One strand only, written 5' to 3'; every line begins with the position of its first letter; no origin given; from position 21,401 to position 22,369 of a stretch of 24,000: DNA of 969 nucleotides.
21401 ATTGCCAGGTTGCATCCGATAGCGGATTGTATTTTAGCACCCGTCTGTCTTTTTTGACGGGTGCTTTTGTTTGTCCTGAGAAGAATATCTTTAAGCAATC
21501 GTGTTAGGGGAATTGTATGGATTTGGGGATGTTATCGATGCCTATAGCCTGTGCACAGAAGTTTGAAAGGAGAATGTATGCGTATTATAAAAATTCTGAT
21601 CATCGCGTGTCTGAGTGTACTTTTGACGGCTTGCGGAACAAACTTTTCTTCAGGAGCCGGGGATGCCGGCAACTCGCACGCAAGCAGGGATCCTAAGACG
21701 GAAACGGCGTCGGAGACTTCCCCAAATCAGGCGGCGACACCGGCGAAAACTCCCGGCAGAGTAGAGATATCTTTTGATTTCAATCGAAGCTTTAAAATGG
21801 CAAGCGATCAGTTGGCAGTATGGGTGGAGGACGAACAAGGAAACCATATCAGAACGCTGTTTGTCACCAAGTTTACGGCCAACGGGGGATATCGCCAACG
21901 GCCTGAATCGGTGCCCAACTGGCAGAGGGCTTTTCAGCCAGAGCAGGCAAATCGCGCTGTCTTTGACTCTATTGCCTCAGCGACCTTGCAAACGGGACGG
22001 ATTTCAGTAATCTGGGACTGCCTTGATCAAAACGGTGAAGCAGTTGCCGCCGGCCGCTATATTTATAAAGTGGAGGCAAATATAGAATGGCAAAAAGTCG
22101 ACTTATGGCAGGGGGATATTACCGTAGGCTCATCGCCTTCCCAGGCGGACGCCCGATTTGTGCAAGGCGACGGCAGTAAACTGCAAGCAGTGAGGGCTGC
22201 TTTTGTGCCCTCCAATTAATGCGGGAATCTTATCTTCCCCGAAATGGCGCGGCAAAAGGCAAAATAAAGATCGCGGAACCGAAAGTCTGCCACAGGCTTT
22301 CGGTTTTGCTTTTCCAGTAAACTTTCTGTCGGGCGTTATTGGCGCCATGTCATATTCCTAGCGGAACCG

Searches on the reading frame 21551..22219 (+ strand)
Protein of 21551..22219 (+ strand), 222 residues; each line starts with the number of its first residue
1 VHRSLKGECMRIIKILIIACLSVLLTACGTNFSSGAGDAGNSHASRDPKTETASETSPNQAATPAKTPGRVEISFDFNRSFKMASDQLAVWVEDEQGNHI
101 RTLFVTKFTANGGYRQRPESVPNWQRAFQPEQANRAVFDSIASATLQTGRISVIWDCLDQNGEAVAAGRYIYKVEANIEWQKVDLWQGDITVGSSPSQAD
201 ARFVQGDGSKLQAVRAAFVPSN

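Call 70: search_protein_families(library=pfam, proteins=[window:21551-22219:+], max_evalue=0.01)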
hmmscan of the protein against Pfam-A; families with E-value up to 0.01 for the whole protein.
window:21551-22219:+ (222 aa): 2 families
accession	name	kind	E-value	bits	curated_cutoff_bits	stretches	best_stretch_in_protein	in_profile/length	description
PF10029.15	DUF2271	-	6.9e-18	65.1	27.3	1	71-199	4-124/136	Predicted periplasmic protein (DUF2271)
PF13860.13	FlgD_ig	-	3.8e-08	33.6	27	1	139-177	38-76/79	FlgD Ig-like domain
